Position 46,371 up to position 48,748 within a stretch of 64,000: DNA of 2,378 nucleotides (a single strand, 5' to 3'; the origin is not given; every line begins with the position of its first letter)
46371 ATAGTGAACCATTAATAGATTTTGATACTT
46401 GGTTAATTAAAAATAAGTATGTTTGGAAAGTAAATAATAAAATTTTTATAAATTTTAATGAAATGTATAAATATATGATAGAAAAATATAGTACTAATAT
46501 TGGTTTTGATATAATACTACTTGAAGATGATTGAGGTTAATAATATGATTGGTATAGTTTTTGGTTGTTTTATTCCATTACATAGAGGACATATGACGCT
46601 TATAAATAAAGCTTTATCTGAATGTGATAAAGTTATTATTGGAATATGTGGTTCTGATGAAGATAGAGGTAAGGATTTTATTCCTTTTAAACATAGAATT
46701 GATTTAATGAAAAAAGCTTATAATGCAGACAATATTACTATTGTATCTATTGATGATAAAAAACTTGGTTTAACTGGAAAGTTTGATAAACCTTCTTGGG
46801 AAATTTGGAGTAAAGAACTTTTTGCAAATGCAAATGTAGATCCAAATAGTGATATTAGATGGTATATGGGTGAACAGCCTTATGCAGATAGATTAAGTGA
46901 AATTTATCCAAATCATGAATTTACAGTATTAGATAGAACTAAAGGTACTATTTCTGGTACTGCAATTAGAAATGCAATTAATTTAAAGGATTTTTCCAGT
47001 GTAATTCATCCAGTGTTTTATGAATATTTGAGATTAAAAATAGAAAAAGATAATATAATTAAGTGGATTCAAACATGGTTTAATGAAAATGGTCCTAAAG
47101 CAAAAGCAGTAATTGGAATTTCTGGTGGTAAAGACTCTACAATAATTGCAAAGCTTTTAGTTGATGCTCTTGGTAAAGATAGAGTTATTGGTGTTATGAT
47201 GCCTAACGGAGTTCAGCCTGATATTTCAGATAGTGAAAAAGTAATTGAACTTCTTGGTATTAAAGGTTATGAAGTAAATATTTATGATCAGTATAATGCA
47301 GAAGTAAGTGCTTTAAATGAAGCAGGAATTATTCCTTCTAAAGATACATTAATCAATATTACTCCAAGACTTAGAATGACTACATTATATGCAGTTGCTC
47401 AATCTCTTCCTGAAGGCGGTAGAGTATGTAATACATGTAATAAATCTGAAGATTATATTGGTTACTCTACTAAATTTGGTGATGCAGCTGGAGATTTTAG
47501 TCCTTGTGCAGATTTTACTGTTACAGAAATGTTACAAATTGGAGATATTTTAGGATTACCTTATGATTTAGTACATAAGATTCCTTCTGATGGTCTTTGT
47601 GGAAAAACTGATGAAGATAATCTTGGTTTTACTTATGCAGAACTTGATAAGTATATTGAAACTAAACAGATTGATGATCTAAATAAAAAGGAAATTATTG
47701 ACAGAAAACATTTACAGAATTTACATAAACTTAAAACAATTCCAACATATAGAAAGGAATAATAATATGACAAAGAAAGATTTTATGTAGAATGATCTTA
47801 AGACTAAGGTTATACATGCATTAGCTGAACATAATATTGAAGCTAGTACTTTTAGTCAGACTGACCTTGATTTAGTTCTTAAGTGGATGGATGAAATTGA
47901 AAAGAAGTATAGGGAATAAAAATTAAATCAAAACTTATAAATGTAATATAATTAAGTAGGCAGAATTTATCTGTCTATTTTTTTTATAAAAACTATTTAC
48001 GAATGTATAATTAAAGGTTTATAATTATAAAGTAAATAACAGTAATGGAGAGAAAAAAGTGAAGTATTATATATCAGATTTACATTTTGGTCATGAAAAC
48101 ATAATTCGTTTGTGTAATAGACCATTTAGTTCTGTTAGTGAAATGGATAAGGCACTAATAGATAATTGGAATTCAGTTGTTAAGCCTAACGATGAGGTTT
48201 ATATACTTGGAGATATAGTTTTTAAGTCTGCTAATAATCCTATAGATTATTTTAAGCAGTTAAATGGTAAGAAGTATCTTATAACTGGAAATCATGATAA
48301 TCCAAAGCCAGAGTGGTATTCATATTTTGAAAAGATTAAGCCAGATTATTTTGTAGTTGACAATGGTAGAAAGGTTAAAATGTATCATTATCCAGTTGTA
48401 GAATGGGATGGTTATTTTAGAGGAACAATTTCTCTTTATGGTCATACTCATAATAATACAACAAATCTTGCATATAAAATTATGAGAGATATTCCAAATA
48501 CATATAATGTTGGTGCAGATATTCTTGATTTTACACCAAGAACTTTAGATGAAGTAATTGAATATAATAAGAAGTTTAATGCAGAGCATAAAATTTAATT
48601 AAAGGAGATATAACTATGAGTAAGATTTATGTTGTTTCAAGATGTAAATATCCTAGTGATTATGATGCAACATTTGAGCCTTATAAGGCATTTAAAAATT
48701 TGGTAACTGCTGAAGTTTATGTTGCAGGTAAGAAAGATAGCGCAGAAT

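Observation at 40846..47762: Complete Preiss-Handler NAD+ salvage pathway on the element (PncA, PncB, P-loop kinase, NMNAT-NadE fusion): candidate NAD+-reconstitution counter-defence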

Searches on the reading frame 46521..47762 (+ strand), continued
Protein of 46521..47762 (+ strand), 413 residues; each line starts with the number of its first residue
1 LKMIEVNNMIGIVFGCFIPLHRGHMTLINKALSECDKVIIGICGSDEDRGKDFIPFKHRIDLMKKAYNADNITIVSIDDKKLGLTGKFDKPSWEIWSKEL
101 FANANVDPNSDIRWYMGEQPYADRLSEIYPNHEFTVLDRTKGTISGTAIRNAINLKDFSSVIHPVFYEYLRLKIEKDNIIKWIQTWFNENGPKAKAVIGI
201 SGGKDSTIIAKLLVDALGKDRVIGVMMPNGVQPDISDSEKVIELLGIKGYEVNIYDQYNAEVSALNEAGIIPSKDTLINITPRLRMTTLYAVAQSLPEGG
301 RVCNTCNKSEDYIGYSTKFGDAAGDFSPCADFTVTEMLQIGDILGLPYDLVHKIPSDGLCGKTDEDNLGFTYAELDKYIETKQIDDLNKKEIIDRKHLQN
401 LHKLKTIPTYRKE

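Call 23: find_encoding_contigs(protein=P0002, flank=10000, max_places=3)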
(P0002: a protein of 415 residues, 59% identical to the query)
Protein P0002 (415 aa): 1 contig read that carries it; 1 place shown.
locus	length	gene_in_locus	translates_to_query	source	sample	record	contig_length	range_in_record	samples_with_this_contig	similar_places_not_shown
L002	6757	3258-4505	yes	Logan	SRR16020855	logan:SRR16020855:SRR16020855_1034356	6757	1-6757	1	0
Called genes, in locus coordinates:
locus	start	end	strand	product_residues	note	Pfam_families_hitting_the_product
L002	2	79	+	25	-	?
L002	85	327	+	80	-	-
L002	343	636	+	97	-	-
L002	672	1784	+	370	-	PF00596:Aldolase_II (weak)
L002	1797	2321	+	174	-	PF13671:AAA_33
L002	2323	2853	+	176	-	PF00857:Isochorismatase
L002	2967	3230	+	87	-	-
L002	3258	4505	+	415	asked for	PF01467:CTP_transf_like, PF02540:NAD_synthase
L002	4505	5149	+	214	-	-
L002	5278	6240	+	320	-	PF01145:Band_7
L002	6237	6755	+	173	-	?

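Call 24: find_encoding_contigs(protein=P0010, flank=10000, max_places=4)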
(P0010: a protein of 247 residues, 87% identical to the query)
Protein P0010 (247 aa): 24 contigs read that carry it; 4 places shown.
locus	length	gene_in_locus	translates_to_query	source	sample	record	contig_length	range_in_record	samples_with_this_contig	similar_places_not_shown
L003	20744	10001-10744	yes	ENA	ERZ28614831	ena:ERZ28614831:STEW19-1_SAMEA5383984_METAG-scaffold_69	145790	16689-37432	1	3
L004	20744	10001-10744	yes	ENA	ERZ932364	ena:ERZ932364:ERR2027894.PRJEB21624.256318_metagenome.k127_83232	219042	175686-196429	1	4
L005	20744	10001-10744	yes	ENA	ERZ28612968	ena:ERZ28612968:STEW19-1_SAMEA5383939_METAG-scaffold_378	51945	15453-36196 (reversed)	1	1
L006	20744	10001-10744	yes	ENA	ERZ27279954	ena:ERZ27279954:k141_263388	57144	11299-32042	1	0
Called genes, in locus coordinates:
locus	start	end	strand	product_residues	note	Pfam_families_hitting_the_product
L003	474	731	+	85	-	-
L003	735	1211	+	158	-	-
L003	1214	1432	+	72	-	PF14354:Lar_restr_allev (weak)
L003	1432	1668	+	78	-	PF14354:Lar_restr_allev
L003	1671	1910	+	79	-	PF14354:Lar_restr_allev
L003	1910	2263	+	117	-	-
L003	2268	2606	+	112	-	-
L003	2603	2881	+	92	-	-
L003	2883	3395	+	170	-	PF13671:AAA_33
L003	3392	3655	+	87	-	-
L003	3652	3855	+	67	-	-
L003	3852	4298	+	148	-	-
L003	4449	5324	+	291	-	-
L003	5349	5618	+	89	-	-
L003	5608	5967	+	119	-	-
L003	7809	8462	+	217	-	PF01467:CTP_transf_like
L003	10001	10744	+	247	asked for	PF02540:NAD_synthase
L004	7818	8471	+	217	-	PF01467:CTP_transf_like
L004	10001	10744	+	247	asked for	PF02540:NAD_synthase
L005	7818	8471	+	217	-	PF01467:CTP_transf_like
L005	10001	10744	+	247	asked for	PF02540:NAD_synthase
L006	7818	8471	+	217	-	PF01467:CTP_transf_like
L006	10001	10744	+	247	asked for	PF02540:NAD_synthase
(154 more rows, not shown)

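Call 25: find_encoding_contigs(protein=P0001, flank=10000, max_places=3)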
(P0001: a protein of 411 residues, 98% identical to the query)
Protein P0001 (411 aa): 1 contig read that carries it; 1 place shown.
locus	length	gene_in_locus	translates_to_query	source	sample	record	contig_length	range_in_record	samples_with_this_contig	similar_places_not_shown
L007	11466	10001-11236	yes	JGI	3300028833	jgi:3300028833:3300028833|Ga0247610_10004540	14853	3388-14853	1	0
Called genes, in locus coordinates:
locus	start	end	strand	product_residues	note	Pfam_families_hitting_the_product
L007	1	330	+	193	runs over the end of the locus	-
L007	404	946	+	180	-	-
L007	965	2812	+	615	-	PF13506:Glyco_transf_21, PF00535:Glycos_transf_2, PF03142:Chitin_synth_2 (faint), PF10111:Glyco_tranf_2_2, PF13641:Glyco_tranf_2_3, PF01644:Chitin_synth_1 (faint), PF13632:Glyco_trans_2_3, PF13994:PgaD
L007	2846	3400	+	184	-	PF01885:PTS_2-RNA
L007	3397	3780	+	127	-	-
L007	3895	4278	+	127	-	-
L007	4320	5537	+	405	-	PF17767:NAPRTase_N, PF04095:NAPRTase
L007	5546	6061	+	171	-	PF13671:AAA_33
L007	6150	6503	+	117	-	-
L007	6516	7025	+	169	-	PF00857:Isochorismatase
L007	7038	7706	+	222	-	PF00697:PRAI (weak)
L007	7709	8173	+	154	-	PF06908:YpsA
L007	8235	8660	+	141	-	-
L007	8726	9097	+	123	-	-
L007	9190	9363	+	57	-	PF14354:Lar_restr_allev (weak)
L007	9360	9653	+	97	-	-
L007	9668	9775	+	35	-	-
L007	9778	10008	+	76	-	-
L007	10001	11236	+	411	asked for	PF01467:CTP_transf_like, PF02540:NAD_synthase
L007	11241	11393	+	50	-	-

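Call 55: search_protein_representatives(protein=window:46545-47762:+)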
Query: 405 residues. Proteins with E-value up to 0.001 (for the whole library): 7513; up to 1e-10: 3693; up to 1e-30: 469. The best 150 are listed.
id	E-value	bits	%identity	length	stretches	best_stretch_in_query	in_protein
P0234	7.5e-91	321.4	64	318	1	153-401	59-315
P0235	7.2e-77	275.4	61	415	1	167-401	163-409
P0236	1.2e-76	274.6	60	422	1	166-382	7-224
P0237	5.3e-75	269.2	57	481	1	168-402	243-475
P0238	2.3e-74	267.1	43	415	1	2-404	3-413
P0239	2.6e-74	266.9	52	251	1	163-402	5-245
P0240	1.5e-73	264.5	57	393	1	168-403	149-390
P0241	3.9e-73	263.1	60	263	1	172-402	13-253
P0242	8.8e-73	261.9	56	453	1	169-402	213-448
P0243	1.5e-72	261.1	56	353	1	170-403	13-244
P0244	6.6e-72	259.0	54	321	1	158-400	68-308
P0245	1.1e-71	258.3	56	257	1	168-400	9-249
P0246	1.3e-71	258.0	56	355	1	169-402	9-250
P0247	2.9e-71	256.9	46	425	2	168-403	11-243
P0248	1.1e-70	255.0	55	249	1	169-401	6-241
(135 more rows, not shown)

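Call 59: search_protein_families(library=pfam, alignment_id=A4, max_evalue=0.001)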
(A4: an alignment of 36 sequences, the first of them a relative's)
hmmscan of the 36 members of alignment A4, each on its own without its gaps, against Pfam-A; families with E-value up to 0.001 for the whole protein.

A. member 1, P0238 (415 aa): 2 families
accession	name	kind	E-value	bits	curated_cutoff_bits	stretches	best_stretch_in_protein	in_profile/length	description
PF02540.23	NAD_synthase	-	1.3e-54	185.4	21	1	182-414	2-240/242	NAD synthase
PF01467.32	CTP_transf_like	-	6.5e-22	78.6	21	1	5-143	1-132/133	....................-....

B. families by the number of members that match (of 36 scanned): 10 families
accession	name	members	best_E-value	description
PF02540.23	NAD_synthase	36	4.5e-61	NAD synthase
PF06508.19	QueC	10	4.4e-06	Queuosine biosynthesis protein QueC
PF01467.32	CTP_transf_like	9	6.5e-22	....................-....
PF03054.22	tRNA_Me_trans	7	1.3e-06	tRNA methyl transferase HUP domain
PF08719.17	NADAR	3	3.7e-25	NADAR domain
PF00857.26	Isochorismatase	3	3.8e-18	Isochorismatase domain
PF00733.27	Asn_synthase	3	0.00053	Asparagine synthase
PF08010.17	Phage_30_3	1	4.5e-06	Bacteriophage protein GP30.3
PF01661.27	Macro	1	9.5e-06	Macro domain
PF08218.17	Citrate_ly_lig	1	0.00016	Citrate lyase ligase C-terminal domain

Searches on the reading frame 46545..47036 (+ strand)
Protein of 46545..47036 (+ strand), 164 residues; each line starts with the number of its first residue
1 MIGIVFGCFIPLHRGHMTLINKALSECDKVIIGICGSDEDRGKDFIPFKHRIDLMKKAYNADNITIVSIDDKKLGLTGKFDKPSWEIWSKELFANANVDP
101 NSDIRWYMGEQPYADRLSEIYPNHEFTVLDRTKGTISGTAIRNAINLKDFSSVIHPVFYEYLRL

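Call 74: search_solved_structures(query=window:46545-47036:+, max_evalue=0.01, show_alignments=3)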
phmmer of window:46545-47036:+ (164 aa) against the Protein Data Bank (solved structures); distinct sequences matched with E-value up to 0.01: 13.
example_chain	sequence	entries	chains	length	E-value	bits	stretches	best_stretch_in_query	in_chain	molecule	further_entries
6gye_A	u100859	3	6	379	2.4e-14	56.6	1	2-143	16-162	Nicotinamide-nucleotide adenylyltransferase NadR family / Ribosylnicotinamide kinase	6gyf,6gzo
9x6f_A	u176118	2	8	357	7.7e-07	32.2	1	3-145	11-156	Nicotinamide-nucleotide adenylyltransferase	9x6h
8x7f_A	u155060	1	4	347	2.7e-05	27.2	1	2-43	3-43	Trifunctional NAD biosynthesis/regulator protein NadR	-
1f9a_A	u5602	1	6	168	0.0002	24.3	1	3-40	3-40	HYPOTHETICAL PROTEIN MJ0541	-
1lw7_A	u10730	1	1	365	0.00037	23.5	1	2-37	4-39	TRANSCRIPTIONAL REGULATOR NADR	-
1m8f_A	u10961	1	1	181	0.0035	20.3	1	1-62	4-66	nicotinamide-nucleotide adenylyltransferase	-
3pxu_A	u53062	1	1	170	0.0064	19.5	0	2-57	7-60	Phosphopantetheine adenylyltransferase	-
3k9w_A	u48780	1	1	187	0.0083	19.1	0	2-57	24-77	Phosphopantetheine adenylyltransferase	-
1ej2_A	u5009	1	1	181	0.009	19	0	2-62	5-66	NICOTINAMIDE MONONUCLEOTIDE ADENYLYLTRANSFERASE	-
4yp5_A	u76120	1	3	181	0.0091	19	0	2-62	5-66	Nicotinamide-nucleotide adenylyltransferase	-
1m8g_A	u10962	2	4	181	0.0091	19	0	2-62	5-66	Nicotinamide-nucleotide Adenylyltransferase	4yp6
1m8j_A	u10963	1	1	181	0.0094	18.9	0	2-62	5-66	Nicotinamide-nucleotide Adenylyltransferase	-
4yp7_A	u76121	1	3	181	0.0095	18.9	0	2-61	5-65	Nicotinamide-nucleotide adenylyltransferase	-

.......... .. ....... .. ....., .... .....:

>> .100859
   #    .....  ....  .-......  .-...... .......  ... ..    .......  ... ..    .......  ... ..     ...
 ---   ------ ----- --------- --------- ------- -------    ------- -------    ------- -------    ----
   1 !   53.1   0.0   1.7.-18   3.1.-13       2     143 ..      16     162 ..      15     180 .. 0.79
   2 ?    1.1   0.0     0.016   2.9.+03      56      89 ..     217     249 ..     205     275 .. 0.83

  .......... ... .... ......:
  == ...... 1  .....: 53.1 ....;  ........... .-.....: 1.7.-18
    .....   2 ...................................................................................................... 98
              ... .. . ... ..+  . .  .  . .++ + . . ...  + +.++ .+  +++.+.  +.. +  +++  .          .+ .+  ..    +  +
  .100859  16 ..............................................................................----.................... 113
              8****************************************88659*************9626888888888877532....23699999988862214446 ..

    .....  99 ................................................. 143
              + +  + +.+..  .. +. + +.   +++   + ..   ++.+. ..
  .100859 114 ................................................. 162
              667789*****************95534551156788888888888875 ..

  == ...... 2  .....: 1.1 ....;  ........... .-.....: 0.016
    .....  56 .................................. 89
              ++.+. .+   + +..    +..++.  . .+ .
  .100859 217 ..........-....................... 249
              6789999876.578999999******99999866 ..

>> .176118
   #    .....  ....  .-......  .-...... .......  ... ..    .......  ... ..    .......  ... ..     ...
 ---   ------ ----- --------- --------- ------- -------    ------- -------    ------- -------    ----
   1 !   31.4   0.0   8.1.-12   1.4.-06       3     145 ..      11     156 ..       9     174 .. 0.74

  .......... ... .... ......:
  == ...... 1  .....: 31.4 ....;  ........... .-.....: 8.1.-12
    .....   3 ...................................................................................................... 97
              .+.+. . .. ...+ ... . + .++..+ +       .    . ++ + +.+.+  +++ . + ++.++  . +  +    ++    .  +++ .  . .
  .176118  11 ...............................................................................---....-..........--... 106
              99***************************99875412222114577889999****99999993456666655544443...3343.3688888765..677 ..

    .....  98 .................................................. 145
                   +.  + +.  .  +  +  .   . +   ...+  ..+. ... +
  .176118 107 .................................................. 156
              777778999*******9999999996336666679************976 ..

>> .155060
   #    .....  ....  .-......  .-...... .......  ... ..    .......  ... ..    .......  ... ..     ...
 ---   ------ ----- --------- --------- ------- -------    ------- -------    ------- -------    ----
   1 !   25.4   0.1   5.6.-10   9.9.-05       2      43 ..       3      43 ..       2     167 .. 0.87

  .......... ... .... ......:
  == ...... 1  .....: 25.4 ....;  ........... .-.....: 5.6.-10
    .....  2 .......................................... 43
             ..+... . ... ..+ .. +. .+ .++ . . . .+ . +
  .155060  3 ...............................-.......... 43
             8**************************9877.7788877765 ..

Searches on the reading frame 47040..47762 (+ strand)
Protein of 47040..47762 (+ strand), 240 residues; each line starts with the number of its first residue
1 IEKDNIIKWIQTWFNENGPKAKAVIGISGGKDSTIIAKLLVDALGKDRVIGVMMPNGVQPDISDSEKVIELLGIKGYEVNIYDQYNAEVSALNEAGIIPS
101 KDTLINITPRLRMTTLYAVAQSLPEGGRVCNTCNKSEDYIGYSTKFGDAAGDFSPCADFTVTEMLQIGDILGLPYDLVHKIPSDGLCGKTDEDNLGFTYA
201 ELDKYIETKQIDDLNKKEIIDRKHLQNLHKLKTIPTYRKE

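Call 29: search_dna_similar(query=window:47040-47762:+, collection=phages, mode=protein, max_rows=25)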
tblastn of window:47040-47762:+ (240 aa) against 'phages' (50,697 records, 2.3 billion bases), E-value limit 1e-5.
Records with a match: 48; places in all: 48; records where one place covers at least 80% of the query: 40.
Best place of each record, by identity: <60% 48.
By first word of the organism name: Bacteriophage 7; Synechococcus 6; uncultured 5; Listeria 5; Acinetobacter 4; Marine 3; Pelagibacter 2; Prochlorococcus 2; Ralstonia 2; Bacillus 2; and 7 more.
By host as written in the record: - 18; Listeria monocytogenes 5; Synechococcus sp. WH8109 3; Candidatus Pelagibacter ubique HTCC1062 2; Synechococcus str. WH8109 2; Prochlorococcus sp. MIT9515 2; Ralstonia solanacearum 2; Bacillus megaterium str. ATCC 43725 2; and 9 more.
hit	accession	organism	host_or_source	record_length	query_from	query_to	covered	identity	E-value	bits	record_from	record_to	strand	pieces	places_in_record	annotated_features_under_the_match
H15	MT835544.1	Bacteriophage sp.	human fecal samples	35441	3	237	98%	51.3%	5e-70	238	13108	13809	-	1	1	record has no annotation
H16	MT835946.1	Bacteriophage sp.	human fecal samples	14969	2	237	98%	50.8%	1e-67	231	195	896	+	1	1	record has no annotation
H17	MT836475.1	Bacteriophage sp.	human fecal samples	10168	6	238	97%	47.2%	8e-60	208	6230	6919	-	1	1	record has no annotation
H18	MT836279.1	Bacteriophage sp.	human fecal samples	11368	1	238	99%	45.0%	2e-58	204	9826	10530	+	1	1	record has no annotation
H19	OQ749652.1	Phage Phass-1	human gut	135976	1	235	98%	42.1%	6e-49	177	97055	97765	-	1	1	hypothetical protein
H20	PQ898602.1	Synechococcus phage S-SCSM2R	Synechococcus sp. WH7803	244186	4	240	99%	35.7%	1e-27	115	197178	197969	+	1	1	NAD(+) synthase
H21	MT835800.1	Bacteriophage sp.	human fecal samples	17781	2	239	99%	34.6%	1e-25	110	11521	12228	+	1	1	record has no annotation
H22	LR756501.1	uncultured phage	metagenomic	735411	9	240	97%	35.0%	7e-26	110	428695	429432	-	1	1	record has no annotation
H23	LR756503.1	uncultured phage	metagenomic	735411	9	240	97%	35.0%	7e-26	110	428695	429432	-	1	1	record has no annotation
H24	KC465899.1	Pelagibacter phage HTVC008M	Candidatus Pelagibacter ubique HTCC1062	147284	4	240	99%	34.0%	8e-24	105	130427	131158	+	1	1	NH(3)-dependent NAD+ synthetase NadE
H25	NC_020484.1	Pelagibacter phage HTVC008M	Candidatus Pelagibacter ubique HTCC1062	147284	4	240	99%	34.0%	8e-24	105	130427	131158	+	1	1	NAD synthetase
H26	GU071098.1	Synechococcus phage S-SSM7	Synechococcus sp. WH8109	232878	5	240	98%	32.5%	2e-26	112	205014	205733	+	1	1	NAD+ synthetase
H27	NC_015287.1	Synechococcus phage S-SSM7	Synechococcus sp. WH8109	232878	5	240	98%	32.5%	2e-26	112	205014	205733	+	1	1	NAD synthetase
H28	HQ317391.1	Cyanophage S-SSM6a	Synechococcus sp. WH8109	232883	5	240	98%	32.5%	2e-26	112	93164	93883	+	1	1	NAD+ synthetase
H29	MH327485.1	Marine virus AG-341-P01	single cell amplified by WGA-X; seawater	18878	3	237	98%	31.9%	1e-23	104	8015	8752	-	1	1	record has no annotation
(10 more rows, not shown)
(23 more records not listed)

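Call 78: get_annotated_region(hit=H15, flank=7000)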
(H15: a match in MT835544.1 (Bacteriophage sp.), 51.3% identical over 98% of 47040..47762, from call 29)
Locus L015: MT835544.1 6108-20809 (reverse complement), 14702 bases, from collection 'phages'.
description: UNVERIFIED: Bacteriophage sp. clone scaffold_140 genomic sequence.
organism: Bacteriophage sp. (NCBI taxid 38018)
taxonomy: Viruses
host: -; source: human fecal samples; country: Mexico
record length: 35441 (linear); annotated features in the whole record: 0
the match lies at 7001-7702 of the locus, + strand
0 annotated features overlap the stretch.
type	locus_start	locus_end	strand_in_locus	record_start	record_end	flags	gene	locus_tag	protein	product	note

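Call 79: get_annotated_region(hit=H16, flank=7000)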
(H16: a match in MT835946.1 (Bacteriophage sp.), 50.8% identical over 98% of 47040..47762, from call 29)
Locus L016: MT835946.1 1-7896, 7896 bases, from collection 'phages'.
description: UNVERIFIED: Bacteriophage sp. clone scaffold_1016 genomic sequence.
organism: Bacteriophage sp. (NCBI taxid 38018)
taxonomy: Viruses
host: -; source: human fecal samples; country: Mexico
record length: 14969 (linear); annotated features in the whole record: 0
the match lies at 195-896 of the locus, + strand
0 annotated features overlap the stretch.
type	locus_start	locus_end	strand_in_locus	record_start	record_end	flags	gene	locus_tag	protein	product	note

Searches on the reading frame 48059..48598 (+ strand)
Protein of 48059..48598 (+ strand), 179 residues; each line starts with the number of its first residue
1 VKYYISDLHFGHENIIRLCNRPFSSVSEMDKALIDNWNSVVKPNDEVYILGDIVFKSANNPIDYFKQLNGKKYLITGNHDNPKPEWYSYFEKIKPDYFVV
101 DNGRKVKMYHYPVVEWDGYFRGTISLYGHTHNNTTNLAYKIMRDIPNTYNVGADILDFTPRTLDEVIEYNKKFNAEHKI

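Call 3: search_protein_families(library=pfam, proteins=[window:48059-48598:+], max_evalue=0.01)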
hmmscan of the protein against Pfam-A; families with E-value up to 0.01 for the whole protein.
window:48059-48598:+ (179 aa): 1 family
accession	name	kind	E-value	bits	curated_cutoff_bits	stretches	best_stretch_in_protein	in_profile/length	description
PF12850.12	Metallophos_2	-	5.4e-06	26.9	27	1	5-134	6-120/154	Calcineurin-like phosphoesterase superfamily domain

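Call 4: search_protein_families(library=ncbifam, proteins=[window:48059-48598:+], max_evalue=0.01)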
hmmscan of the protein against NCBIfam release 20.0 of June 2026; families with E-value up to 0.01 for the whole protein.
window:48059-48598:+ (179 aa): 2 families
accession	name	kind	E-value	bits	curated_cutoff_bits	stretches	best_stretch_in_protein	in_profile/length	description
TIGR04123.1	P_estr_lig_assc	hypoth_equivalog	0.00014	21.3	150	1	5-112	26-137/207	ligase-associated DNA damage response endonuclease PdeM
TIGR00040.1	yfcE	subfamily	0.0013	18.9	56.25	1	45-136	30-121/158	YfcE family phosphodiesterase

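Call 7: search_protein_families(library=phrogs, proteins=[window:48059-48598:+], max_evalue=0.001)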
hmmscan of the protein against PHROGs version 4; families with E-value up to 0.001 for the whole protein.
window:48059-48598:+ (179 aa): 3 families
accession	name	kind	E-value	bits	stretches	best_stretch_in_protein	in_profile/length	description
phrog_547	-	other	3.7e-50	171.3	1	2-176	31-205/245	phosphoesterase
phrog_30537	-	unknown function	7.1e-06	27.4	1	16-59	2-47/87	-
phrog_1649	-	other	0.00047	19.9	0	3-83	39-107/308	metallo-phosphoesterase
